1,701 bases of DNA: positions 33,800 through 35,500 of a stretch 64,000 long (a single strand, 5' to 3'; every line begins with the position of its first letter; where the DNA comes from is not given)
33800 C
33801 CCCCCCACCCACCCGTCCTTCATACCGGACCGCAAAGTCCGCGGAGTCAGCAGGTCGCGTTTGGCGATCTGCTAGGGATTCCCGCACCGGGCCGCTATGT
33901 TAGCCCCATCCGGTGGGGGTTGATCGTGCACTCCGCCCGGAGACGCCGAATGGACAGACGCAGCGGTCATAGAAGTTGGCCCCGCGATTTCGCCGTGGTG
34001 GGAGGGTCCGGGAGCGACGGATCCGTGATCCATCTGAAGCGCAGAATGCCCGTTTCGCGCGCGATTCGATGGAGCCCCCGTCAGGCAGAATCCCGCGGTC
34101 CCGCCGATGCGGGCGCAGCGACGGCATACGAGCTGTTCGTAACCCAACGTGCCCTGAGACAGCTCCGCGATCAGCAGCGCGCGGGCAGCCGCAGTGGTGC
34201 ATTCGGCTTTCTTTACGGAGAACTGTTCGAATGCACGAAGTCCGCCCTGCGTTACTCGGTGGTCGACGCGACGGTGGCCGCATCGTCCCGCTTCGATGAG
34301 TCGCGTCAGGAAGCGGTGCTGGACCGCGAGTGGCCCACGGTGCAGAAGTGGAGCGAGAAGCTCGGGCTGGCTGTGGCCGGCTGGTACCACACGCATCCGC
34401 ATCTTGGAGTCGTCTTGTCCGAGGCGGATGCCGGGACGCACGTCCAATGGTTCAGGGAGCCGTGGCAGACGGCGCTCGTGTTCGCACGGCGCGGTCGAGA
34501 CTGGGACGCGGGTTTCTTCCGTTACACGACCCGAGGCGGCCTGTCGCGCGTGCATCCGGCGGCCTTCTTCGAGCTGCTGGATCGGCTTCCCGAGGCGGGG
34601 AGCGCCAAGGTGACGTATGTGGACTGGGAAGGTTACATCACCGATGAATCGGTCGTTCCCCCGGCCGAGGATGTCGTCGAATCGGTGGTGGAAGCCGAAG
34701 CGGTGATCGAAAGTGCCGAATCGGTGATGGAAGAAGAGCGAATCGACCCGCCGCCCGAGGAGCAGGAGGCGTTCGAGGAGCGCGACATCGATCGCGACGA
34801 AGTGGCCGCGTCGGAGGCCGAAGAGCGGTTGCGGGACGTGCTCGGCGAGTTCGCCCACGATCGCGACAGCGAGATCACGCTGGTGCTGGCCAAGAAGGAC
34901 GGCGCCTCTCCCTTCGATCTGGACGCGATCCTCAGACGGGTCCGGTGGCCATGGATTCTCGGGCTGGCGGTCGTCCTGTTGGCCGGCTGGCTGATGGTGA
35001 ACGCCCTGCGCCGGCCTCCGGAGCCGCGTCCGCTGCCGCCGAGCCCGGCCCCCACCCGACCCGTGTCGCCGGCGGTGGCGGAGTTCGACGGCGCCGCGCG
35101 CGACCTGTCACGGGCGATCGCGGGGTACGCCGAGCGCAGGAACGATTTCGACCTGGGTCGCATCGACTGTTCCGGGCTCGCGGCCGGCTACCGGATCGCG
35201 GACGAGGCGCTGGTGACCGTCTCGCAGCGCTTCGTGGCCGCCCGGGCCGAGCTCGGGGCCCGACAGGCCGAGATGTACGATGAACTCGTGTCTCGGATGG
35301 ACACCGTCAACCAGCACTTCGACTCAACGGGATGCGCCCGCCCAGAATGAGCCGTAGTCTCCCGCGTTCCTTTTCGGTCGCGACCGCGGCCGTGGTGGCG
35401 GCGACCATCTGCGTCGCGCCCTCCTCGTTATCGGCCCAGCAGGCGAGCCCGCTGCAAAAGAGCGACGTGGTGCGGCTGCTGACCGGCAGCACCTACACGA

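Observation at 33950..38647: Operon centred on a membrane-anchored JAMM/MPN+ metalloprotease coupled to a giant Ig-TPR-barrel secreted protein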

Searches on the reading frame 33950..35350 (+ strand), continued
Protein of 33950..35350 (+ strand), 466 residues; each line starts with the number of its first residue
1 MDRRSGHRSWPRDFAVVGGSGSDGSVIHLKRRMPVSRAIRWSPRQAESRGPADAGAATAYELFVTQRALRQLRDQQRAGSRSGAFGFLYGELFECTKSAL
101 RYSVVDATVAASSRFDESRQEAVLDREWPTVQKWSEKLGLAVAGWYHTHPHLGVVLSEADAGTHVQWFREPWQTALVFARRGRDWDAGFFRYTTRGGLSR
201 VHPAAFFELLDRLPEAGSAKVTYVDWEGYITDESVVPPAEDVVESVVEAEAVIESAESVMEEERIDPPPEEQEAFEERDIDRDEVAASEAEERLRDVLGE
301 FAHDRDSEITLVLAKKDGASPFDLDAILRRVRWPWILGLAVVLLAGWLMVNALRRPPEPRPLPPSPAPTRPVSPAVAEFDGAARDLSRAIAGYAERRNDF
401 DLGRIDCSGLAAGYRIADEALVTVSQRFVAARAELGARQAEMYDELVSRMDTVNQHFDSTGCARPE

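Call 94: search_protein_families(library=ncbifam, proteins=[L028:13164-13535:+, L028:13532-14779:+, L028:14776-16260:+, L028:11611-12903:+, L002:11377-11811:+], max_evalue=0.001)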
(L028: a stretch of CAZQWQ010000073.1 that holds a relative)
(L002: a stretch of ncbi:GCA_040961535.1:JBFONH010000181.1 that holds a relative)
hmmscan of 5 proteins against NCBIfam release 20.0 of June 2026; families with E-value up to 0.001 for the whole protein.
L028:13164-13535:+ (123 aa): 93 families (the best 25 are shown)
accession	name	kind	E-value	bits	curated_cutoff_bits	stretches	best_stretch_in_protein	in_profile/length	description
TIGR02154.1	PhoB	equivalog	1.7e-30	106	296.2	1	2-119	6-123/226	phosphate regulon transcriptional regulator PhoB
NF040689.1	MtrAB_MtrA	equivalog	7.4e-27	94.1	300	1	2-118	2-115/219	MtrAB system response regulator MtrA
TIGR01387.1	cztR_silR_copR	subfamily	1.9e-26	93.1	279.2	1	2-119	2-117/218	heavy metal response regulator transcription factor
NF007135.0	PRK09581.1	equivalog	6.7e-25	87.8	474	1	11-114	15-118/457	PleD family two-component system response regulator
NF045944.1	ResRegRpaBCyano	equivalog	1.4e-24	86.8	330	1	4-119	3-115/229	response regulator transcription factor RpaB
NF051850.1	RespRegRprY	equivalog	2.4e-24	86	370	1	3-117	9-121/234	response regulator transcription factor RprY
NF041733.1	resp_reg_CseB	equivalog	6.7e-24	84.5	350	1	2-119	4-118/228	two-component system response regulator CseB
NF040534.1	resp_reg_YycF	equivalog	1.1e-23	83.7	340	1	2-117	4-116/231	response regulator YycF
NF045991.1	RespRegCtrARhodob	equivalog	1.4e-23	83.8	350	1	2-117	4-117/224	response regulator transcription factor CtrA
NF007820.0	PRK10529.1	equivalog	1.3e-22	80.4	325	1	2-118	5-118/225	two-component system response regulator KdpE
NF053854.1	RespRegPhoBBctds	equivalog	2.6e-22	79.3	270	1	2-118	2-117/225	two-component system response regulator PhoB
NF008296.0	PRK11083.1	equivalog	8.8e-22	77.6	273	1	2-118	7-120/228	two-component system response regulator CreB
NF008567.0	PRK11517.1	equivalog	1.7e-21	76.7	353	1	2-116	4-115/223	response regulator transcription factor HprR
NF012023.0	PRK15479.1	equivalog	1.8e-21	76.7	337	1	2-118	4-118/224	transcriptional regulator TctD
NF008199.0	PRK10955.1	equivalog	3.4e-21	76.3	341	1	2-118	5-117/232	envelope stress response regulator transcription factor CpxR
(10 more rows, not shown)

L028:13532-14779:+ (415 aa): 6 families
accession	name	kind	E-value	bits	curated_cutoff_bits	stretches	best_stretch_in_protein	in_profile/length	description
NF058502.1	phyc_lyase_CpcE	equivalog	5.9e-15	55.5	330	2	274-404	55-169/260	C-phycocyanin alpha-cysteine-84 phycocyanobilin lyase subunit CpcE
NF045915.1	PhycobilmeDegNblB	equivalog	6.1e-15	55.3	300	2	145-265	74-196/214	phycobilisome degradation protein NblB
NF010374.0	PRK13800.1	equivalog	4.8e-11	41.7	1196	1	145-337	722-886/898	fumarate reductase/succinate dehydrogenase flavoprotein subunit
NF058515.1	phyc_lyase_CpcF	equivalog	3.5e-10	39.8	220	2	220-320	51-163/200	C-phycocyanin alpha-cysteine-84 phycocyanobilin lyase subunit CpcF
NF058505.1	phyc_lyase_CpeY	equivalog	8e-07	28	600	1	220-312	326-418/419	C-phycoerythrin alpha-cysteine-82 phycoerythrobilin lyase CpeY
NF045662.1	DVU0298_fam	equivalog_domain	0.00025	20.7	75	0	230-266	145-181/213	DVU0298 family protein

L028:14776-16260:+ (494 aa): 16 families
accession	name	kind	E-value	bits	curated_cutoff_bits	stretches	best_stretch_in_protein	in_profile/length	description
TIGR03937.1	PgaC_IcaA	equivalog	9.3e-35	120.3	422.3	1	16-349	3-288/407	poly-beta-1,6-N-acetyl-D-glucosamine synthase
TIGR03111.1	glyc2_xrt_Gpos1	hypoth_equivalog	8.3e-28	97.3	363.95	1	59-420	46-379/439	TIGR03111 family XrtG-associated glycosyltransferase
TIGR04283.1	glyco_like_mftF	equivalog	3.8e-12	46.3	182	1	64-191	1-97/221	TIGR04283 family arsenosugar biosynthesis glycosyltransferase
TIGR03030.1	CelA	equivalog_domain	1e-11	43.7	699.1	1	257-335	309-381/714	UDP-forming cellulose synthase catalytic subunit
NF041875.1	EPS_EpsD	equivalog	2.3e-08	33.8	370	0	67-114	4-52/325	exopolysaccharide biosynthesis glycosyltransferase EpsD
NF047683.1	TeichurnBiosyTuaG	equivalog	3.3e-08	33.5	400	1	64-114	8-57/252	teichuronic acid biosynthesis protein TuaG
TIGR04242.1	nodulat_NodC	equivalog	3e-07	29.7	550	1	51-331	37-284/395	chitooligosaccharide synthase NodC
TIGR03965.1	mycofact_glyco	equivalog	6.2e-07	28.6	280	1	61-110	73-124/467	mycofactocin biosynthesis glycosyltransferase MftF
NF053846.1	glyco_with_XrtP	equivalog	1.4e-06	27.2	520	0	299-423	266-394/440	XrtP-associated glycosyltransferase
TIGR03469.1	HpnB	hypoth_equivalog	5.2e-06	25.7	379.25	1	52-106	34-89/386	hopene-associated glycosyltransferase HpnB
NF007482.0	PRK10073.1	equivalog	5.7e-06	25.6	423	1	60-107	4-51/334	glycosyltransferase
NF041865.1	EpsU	equivalog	5.8e-06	25.6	700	1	62-109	39-88/394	exopolysaccharide biosynthesis GT2 family glycosyltransferase EpsU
NF010496.0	PRK13915.1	equivalog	2.9e-05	23.3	262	1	53-108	22-80/307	glucosyl-3-phosphoglycerate synthase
NF047588.1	GlcsyltransPgfSStrep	equivalog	0.00015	21.1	500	1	64-110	3-53/308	glycosyltransferase PgfS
TIGR04182.1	glyco_TIGR04182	equivalog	0.0005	19.6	325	0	64-107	2-43/293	S-layer glycoprotein N-glycosyltransferase AglJ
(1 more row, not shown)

L028:11611-12903:+ (430 aa): 0 families

L002:11377-11811:+ (144 aa): 0 families

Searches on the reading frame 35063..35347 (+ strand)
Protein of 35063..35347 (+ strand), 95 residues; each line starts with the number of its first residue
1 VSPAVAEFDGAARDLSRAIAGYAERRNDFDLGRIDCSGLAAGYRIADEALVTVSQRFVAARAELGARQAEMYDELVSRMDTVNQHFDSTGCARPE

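Call 57: search_protein_families(library=pfam, proteins=[window:35063-35347:+], max_evalue=10)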
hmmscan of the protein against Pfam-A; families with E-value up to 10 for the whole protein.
seq(95 aa): 0 families
